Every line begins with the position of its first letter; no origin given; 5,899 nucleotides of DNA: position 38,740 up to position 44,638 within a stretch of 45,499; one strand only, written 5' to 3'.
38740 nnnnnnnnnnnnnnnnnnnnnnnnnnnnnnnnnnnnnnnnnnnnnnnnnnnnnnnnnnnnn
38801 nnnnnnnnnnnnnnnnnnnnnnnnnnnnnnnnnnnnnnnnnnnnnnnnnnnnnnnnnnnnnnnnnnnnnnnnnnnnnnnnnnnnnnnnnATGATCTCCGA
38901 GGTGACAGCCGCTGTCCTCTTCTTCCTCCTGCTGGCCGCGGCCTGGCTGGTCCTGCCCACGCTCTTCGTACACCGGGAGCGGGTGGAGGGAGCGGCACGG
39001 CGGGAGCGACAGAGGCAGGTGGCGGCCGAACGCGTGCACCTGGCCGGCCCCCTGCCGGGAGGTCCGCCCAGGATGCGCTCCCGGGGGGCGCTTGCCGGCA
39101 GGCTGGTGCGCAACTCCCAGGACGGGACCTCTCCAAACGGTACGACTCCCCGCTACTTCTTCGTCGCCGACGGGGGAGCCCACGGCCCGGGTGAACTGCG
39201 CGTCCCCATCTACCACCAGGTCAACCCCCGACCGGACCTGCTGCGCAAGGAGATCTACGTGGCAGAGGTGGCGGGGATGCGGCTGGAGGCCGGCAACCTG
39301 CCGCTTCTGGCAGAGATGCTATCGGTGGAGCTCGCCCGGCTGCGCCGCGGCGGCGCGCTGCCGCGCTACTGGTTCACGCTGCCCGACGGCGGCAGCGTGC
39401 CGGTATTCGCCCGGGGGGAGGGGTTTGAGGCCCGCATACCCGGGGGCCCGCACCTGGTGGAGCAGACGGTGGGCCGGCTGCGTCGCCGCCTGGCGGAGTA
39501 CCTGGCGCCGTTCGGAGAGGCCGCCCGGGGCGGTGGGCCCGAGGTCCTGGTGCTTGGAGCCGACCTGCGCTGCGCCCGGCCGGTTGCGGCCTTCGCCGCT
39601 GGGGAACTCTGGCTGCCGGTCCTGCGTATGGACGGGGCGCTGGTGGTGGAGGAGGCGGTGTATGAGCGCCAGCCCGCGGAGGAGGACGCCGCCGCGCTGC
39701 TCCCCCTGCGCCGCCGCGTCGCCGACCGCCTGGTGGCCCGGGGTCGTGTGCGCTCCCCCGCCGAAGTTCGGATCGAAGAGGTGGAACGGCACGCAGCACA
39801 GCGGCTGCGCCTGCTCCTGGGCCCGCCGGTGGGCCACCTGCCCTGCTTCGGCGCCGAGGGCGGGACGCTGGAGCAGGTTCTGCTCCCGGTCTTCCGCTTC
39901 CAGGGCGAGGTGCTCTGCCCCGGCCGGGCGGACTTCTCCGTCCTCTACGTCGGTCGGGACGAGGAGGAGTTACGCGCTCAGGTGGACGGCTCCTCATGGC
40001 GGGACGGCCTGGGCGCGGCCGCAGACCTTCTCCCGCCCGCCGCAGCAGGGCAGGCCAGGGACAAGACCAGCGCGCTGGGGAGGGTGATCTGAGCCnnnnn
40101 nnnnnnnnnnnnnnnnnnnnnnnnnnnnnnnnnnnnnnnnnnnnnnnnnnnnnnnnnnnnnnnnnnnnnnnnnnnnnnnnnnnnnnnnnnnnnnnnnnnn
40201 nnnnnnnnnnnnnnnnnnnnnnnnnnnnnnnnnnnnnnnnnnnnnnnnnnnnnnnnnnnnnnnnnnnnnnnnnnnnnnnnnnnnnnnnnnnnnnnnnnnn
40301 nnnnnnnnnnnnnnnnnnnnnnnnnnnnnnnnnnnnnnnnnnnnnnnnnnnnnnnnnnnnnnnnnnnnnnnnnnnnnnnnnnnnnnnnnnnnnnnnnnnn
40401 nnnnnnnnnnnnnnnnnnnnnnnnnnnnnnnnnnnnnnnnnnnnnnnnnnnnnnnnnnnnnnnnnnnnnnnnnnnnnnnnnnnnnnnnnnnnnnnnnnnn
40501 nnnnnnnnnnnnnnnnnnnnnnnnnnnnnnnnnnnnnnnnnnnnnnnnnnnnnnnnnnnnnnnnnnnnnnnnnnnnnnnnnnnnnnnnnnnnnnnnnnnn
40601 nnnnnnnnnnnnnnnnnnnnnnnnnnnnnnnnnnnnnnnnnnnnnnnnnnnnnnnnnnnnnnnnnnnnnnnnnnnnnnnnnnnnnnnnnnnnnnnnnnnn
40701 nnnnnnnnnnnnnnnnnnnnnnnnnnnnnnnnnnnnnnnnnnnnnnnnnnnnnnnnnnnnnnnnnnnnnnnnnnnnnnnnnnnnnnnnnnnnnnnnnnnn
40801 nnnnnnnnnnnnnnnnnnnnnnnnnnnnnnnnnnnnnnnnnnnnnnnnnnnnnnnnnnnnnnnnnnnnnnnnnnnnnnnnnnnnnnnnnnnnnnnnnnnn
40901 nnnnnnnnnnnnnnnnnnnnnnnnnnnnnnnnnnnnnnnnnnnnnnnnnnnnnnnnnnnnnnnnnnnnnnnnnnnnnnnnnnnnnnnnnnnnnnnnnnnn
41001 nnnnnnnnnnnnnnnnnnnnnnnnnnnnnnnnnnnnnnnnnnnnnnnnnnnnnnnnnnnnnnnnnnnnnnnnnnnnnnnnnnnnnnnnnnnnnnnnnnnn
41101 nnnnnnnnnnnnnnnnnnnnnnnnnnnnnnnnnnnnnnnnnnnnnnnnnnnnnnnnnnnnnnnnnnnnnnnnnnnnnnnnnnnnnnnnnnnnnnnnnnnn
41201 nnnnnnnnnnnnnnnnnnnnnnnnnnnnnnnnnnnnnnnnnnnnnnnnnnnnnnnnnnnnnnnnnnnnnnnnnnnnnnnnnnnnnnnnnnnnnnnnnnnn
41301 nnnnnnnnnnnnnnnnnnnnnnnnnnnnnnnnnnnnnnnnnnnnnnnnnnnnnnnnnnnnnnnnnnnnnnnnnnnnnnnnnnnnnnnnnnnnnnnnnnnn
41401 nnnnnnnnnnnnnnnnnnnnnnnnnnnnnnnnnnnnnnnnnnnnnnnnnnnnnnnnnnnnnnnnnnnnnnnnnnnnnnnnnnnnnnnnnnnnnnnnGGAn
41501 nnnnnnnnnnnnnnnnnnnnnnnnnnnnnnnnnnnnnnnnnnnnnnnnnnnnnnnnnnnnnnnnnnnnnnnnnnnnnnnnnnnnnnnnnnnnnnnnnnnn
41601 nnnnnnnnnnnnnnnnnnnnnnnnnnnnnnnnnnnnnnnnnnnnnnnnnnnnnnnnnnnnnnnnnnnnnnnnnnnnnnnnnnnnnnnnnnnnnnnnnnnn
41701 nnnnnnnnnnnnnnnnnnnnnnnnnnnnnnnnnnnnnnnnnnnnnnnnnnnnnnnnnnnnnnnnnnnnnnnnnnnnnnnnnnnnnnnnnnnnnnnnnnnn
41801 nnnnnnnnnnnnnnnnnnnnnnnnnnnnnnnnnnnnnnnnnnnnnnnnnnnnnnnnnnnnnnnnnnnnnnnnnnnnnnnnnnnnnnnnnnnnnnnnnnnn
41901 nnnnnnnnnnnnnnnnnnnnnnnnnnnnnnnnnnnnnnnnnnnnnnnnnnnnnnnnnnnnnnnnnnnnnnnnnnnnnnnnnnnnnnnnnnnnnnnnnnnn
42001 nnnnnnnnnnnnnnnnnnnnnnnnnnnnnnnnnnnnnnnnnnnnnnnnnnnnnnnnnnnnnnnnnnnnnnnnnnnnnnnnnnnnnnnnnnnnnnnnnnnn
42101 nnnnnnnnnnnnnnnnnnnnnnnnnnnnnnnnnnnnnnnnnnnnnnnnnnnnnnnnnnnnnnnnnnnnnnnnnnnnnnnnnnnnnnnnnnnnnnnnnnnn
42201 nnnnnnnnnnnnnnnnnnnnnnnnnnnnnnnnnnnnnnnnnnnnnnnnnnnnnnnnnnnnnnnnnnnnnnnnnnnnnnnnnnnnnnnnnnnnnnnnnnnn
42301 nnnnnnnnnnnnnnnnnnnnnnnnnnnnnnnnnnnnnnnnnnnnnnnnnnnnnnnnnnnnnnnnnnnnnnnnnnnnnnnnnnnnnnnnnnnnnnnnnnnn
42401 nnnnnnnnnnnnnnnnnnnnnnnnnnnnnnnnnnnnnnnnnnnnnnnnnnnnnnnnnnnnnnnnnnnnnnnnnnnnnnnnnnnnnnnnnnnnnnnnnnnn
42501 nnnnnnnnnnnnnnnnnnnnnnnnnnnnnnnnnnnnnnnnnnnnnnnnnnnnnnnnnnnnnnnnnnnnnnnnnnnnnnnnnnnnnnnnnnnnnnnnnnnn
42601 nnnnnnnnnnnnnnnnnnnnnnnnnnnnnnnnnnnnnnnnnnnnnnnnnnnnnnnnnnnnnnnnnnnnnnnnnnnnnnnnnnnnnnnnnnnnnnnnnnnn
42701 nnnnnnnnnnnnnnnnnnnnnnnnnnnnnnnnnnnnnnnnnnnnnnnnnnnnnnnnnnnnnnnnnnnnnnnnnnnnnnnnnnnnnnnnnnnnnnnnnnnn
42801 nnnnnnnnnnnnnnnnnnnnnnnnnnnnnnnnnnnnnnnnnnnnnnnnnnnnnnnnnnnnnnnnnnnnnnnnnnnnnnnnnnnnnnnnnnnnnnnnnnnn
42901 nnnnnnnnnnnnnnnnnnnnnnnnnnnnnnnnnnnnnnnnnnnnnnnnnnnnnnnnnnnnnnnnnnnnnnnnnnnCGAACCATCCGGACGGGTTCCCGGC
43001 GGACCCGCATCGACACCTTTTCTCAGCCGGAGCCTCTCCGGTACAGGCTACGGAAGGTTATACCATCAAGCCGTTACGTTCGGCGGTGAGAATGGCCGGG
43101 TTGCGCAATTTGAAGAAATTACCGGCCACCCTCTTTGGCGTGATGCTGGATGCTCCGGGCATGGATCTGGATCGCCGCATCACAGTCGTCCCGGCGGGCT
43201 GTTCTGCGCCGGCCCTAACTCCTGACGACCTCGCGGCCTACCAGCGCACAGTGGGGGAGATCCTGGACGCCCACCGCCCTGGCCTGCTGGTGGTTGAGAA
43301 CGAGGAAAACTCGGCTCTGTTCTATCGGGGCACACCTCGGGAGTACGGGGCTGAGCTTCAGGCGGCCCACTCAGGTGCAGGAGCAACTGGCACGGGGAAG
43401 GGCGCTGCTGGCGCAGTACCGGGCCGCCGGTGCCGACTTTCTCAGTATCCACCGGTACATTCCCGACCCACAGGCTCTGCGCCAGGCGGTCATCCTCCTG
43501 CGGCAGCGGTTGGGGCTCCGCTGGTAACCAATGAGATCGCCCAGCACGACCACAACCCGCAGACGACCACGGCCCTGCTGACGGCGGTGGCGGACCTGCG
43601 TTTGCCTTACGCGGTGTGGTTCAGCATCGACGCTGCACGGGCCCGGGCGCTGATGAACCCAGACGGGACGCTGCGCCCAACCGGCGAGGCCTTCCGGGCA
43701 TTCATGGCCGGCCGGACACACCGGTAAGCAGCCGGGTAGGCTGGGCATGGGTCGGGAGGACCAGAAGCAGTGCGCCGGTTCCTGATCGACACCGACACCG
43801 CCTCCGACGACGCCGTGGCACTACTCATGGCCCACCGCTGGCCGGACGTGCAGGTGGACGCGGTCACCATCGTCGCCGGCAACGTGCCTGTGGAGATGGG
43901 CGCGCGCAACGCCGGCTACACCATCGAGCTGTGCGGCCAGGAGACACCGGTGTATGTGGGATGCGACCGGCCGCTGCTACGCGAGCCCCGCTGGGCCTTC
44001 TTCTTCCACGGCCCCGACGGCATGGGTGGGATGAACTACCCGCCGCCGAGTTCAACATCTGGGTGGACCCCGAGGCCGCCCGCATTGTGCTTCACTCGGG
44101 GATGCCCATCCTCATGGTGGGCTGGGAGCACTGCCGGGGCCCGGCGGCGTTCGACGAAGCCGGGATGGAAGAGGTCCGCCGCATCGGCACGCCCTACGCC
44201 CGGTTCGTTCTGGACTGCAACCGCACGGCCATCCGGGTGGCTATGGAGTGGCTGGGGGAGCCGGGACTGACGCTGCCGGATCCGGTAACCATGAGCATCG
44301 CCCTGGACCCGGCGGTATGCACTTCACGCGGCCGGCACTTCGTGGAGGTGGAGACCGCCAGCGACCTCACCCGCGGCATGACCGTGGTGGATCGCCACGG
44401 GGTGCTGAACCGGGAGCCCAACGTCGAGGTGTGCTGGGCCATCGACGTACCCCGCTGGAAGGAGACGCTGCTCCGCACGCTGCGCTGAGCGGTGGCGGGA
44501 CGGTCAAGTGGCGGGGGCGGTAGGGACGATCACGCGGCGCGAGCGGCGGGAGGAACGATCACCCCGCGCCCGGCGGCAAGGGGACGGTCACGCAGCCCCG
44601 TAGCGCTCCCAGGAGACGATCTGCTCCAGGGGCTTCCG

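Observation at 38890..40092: Protein X: single N-terminal TM helix plus three or four internal repeats, with no known domain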

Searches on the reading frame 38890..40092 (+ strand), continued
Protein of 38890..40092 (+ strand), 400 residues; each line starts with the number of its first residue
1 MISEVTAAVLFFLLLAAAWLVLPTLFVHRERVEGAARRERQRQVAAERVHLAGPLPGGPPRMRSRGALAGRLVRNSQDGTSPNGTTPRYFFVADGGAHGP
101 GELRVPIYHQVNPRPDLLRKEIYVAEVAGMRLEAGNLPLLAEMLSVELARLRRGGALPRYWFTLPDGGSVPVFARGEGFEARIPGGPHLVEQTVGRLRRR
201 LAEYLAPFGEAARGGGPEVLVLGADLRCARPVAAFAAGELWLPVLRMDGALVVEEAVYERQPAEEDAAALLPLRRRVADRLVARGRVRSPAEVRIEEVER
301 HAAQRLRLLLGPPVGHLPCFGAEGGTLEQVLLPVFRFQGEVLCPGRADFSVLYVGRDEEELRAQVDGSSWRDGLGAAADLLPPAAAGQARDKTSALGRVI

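Call 68: find_encoding_contigs(protein=P0051, flank=10000, max_places=1)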
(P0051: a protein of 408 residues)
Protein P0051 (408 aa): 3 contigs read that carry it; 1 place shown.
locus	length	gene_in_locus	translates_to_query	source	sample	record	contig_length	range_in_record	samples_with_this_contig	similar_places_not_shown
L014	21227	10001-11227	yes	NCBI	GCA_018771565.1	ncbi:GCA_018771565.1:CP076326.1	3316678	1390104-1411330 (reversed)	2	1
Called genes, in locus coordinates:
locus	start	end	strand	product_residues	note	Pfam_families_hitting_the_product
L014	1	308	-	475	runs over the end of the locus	PF13231:PMT_2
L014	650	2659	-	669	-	PF01590:GAF (weak), PF00989:PAS, PF00158:Sigma54_activat, PF13191:AAA_16, PF14532:Sigma54_activ_2, PF25601:AAA_lid_14, PF02954:HTH_8, PF18024:HTH_50, +4 more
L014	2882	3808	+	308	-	-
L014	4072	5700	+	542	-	PF07905:PucR, PF17853:GGDEF_2, PF13556:HTH_30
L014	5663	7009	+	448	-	PF03951:Gln-synt_N, PF00120:Gln-synt_C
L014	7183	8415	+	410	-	PF00999:Na_H_Exchanger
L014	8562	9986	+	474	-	PF00909:Ammonium_transp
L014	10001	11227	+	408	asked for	-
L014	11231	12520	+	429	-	PF01145:Band_7, PF15975:Flot (weak)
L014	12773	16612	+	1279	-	PF02700:PurS (faint), PF18072:FGAR-AT_linker, PF00586:AIRS, PF02769:AIRS_C, PF00586:AIRS, PF02769:AIRS_C, PF13507:GATase_5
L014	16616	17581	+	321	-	PF01259:SAICAR_synt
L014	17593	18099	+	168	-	PF00731:AIRC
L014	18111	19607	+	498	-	PF13230:GATase_4 (faint), PF13522:GATase_6, PF13537:GATase_7, PF00156:Pribosyltran (weak)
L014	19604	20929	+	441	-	PF02844:GARS_N, PF01071:GARS_A, PF02222:ATP-grasp (weak), PF02655:ATP-grasp_3 (faint), PF02843:GARS_C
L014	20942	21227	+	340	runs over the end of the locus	PF00586:AIRS, PF02769:AIRS_C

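Call 76: search_protein_families(library=ncbifam, alignment_id=A4, max_evalue=0.01)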
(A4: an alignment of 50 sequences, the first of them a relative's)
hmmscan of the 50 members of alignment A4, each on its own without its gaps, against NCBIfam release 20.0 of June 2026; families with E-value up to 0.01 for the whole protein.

A. member 1, P0001 (400 aa): 0 families

B. families by the number of members that match (of 50 scanned): 1 family
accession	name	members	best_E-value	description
NF053867.1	SprKinKinDBac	2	0.0028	sporulation kinase KinD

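Call 83: fold_search(model_id=the predicted structure, library=viral)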
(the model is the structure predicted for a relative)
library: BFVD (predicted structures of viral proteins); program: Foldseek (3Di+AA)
matches with E <= 10: 558; with E <= 0.001: 0
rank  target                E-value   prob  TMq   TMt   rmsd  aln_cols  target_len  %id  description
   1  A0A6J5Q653            9.7e-02  0.28  0.10  0.20  13.2       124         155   11  Uncharacterized protein [uncultured Caudovirales phage]
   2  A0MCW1                1.0e-01  0.09  0.10  0.08  24.4       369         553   10  p2a [Ryegrass mottle virus]
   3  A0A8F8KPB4            1.2e-01  0.08  0.13  0.08  20.1       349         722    7  Uncharacterized protein [Clandestinovirus]
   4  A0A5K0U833            1.2e-01  0.08  0.11  0.07  21.9       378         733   12  HNH endonuclease [Yasminevirus sp. GU-2018]
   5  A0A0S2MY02            1.3e-01  0.30  0.11  0.21  17.6       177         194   12  (no name in the UniProt tables at hand)
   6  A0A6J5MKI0            1.7e-01  0.04  0.09  0.10  20.8       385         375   11  DnaN DNA polymerase sliding clamp subunit (PCNA homolog) [uncultured Caudovirales phage]
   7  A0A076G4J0            1.9e-01  0.08  0.13  0.11  18.9       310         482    7  Homing endonuclease [Staphylococcus phage MCE-2014]
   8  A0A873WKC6            2.9e-01  0.04  0.10  0.09  21.1       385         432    9  (no name in the UniProt tables at hand)
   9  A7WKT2                3.0e-01  0.08  0.07  0.17  18.9       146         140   10  Uncharacterized protein [Betalipothrixvirus puteoliense]
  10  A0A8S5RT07            3.2e-01  0.08  0.10  0.16  15.4       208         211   11  Uncharacterized protein [Siphoviridae sp. ctZF426]
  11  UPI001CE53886         3.2e-01  0.06  0.09  0.13  20.7       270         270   11  (no name look-up for this kind of identifier)
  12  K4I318                3.4e-01  0.06  0.11  0.13  26.3       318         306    9  Uncharacterized protein [Salmonella phage SKML-39]
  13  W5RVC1                3.4e-01  0.04  0.08  0.12  20.1       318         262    8  Uncharacterized protein [Staphylococcus phage vB_SepS_SEP9]
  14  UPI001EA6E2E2         3.6e-01  0.06  0.08  0.16  16.3       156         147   12  (no name look-up for this kind of identifier)
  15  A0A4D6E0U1            3.8e-01  0.14  0.12  0.24  13.8       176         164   12  (no name in the UniProt tables at hand)
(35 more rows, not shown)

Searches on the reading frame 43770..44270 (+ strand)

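Call 87: search_protein_families(library=pfam, proteins=[window:43770-44270:+], max_evalue=0.01)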
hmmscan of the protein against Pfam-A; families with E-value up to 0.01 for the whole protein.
window:43770-44270:+ (166 aa): 1 family
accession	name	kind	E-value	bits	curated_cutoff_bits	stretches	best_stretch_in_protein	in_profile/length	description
PF01156.24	IU_nuc_hydro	-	3.4e-27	96.3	34.2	1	5-95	2-92/297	Inosine-uridine preferring nucleoside hydrolase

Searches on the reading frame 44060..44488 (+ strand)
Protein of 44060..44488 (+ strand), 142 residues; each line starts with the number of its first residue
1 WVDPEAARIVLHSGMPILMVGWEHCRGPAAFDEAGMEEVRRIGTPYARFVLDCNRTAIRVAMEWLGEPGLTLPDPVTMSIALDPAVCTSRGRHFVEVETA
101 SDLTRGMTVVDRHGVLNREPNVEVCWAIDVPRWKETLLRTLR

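Call 87: search_protein_families(library=pfam, proteins=[window:44060-44488:+], max_evalue=0.01)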
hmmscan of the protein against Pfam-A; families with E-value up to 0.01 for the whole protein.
window:44060-44488:+ (142 aa): 1 family
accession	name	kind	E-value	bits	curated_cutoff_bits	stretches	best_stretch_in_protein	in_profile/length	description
PF01156.24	IU_nuc_hydro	-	2.1e-26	93.7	34.2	1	1-134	165-296/297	Inosine-uridine preferring nucleoside hydrolase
